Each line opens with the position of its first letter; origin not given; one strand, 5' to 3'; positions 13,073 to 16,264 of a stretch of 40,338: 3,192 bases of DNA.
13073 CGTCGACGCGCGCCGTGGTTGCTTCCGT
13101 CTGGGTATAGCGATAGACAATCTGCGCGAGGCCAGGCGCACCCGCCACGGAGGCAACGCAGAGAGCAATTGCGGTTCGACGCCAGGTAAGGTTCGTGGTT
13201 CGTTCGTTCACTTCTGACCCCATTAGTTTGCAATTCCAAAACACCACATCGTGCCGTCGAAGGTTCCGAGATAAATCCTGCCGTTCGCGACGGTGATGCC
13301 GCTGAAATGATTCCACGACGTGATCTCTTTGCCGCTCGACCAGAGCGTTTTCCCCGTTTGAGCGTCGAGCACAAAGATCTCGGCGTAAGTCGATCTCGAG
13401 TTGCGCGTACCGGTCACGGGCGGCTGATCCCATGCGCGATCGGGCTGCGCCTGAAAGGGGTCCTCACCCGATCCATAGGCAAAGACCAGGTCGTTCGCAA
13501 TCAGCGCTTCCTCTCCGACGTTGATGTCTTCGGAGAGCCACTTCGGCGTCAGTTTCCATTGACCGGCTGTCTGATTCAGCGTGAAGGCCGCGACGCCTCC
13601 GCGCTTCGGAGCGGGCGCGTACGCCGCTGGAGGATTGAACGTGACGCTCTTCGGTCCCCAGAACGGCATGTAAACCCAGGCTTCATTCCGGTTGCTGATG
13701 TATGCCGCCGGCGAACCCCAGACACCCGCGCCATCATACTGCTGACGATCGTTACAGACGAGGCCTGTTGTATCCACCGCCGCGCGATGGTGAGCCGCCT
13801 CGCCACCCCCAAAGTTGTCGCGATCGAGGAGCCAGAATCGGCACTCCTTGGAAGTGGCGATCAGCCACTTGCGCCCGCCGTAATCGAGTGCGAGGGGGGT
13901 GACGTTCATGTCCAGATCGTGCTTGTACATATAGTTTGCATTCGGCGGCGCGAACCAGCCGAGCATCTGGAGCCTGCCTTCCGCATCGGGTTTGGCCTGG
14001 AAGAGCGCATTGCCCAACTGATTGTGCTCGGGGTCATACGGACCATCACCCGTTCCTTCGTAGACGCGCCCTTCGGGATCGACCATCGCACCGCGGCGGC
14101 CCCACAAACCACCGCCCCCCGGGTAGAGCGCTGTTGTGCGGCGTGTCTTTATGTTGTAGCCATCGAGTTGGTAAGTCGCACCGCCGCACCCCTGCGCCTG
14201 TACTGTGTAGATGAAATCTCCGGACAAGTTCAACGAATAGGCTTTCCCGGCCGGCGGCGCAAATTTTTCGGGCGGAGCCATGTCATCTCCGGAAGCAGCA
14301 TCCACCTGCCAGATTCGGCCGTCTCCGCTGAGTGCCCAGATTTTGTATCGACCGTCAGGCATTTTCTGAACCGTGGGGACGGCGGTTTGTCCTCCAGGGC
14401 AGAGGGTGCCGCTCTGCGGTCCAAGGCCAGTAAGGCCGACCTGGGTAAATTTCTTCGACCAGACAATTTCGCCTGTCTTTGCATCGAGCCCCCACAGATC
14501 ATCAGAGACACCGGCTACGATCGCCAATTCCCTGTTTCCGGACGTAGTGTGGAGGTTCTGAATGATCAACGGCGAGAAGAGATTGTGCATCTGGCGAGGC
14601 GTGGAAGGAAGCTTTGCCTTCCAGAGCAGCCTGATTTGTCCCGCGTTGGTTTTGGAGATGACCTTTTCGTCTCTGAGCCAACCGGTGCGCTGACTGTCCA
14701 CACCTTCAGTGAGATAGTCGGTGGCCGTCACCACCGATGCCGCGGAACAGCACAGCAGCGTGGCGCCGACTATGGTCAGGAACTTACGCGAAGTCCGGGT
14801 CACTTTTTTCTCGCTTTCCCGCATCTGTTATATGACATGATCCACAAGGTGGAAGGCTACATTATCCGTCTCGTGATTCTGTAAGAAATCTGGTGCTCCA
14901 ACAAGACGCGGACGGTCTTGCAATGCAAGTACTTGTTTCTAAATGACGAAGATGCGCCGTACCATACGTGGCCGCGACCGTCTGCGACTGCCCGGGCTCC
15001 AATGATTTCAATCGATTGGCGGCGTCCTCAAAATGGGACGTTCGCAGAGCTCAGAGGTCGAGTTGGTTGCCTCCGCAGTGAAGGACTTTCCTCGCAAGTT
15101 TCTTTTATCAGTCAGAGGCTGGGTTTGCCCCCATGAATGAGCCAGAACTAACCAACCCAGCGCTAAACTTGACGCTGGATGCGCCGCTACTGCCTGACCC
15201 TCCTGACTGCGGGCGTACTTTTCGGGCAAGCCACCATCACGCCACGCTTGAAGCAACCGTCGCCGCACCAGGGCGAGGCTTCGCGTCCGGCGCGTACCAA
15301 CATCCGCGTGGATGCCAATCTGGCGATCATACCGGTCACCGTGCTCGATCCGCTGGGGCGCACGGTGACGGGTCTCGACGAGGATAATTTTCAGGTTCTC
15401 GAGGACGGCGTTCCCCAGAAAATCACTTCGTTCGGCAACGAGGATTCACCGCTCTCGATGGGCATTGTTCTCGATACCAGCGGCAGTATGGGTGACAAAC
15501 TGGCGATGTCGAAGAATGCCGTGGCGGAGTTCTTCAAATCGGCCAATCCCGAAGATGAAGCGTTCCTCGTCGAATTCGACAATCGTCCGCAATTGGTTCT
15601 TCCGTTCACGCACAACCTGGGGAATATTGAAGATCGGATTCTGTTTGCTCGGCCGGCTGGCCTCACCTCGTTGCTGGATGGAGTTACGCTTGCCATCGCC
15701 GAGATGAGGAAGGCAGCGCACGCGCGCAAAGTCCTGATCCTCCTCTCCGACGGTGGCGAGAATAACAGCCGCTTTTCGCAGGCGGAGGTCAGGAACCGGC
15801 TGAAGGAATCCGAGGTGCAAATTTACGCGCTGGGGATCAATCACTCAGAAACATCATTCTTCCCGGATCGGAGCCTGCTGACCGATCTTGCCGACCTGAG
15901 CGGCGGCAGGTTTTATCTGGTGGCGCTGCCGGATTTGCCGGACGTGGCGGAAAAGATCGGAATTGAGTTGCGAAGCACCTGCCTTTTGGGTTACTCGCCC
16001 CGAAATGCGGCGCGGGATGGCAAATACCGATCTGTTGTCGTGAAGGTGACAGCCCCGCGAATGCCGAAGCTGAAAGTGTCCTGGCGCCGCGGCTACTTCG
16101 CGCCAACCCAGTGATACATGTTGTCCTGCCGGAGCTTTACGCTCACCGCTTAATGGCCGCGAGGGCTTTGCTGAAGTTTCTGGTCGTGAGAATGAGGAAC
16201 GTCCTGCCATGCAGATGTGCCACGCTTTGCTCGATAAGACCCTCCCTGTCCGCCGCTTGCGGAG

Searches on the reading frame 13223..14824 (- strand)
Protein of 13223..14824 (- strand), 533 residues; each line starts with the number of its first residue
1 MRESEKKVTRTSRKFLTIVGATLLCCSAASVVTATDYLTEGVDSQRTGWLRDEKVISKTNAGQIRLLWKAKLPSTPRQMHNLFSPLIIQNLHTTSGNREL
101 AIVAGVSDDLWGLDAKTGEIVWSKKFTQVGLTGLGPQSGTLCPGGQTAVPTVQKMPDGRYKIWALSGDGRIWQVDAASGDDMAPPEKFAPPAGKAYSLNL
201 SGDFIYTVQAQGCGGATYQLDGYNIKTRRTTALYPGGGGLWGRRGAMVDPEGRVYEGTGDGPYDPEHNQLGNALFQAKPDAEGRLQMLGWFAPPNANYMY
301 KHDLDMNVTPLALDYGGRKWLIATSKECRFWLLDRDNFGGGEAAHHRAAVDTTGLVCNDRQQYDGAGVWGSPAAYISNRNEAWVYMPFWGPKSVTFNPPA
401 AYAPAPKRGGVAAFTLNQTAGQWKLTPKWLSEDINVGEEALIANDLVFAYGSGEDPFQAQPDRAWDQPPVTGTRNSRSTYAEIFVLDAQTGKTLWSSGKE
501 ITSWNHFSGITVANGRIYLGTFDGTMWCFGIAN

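Call 61: search_protein_families(library=pfam, proteins=[window:13223-14824:-], max_evalue=0.001)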
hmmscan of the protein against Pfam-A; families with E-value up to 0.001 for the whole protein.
window:13223-14824:- (533 aa): 1 family
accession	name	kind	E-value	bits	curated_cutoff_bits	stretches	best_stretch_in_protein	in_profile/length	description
PF13360.13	PQQ_2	-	2e-09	37.9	27.6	1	55-180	4-94/233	Outer membrane protein assembly factor BamB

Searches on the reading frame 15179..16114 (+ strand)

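Call 4: search_protein_families(library=pfam, proteins=[window:15179-16114:+])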
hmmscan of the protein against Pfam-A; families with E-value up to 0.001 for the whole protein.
window:15179-16114:+ (311 aa): 2 families
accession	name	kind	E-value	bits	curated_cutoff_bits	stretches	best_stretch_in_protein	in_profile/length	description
PF13519.12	VWA_2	-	4.5e-15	56.6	27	1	96-192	3-106/107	von Willebrand factor type A domain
PF00092.34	VWA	-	7.5e-10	39.7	23.8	1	96-223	4-142/174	von Willebrand factor type A domain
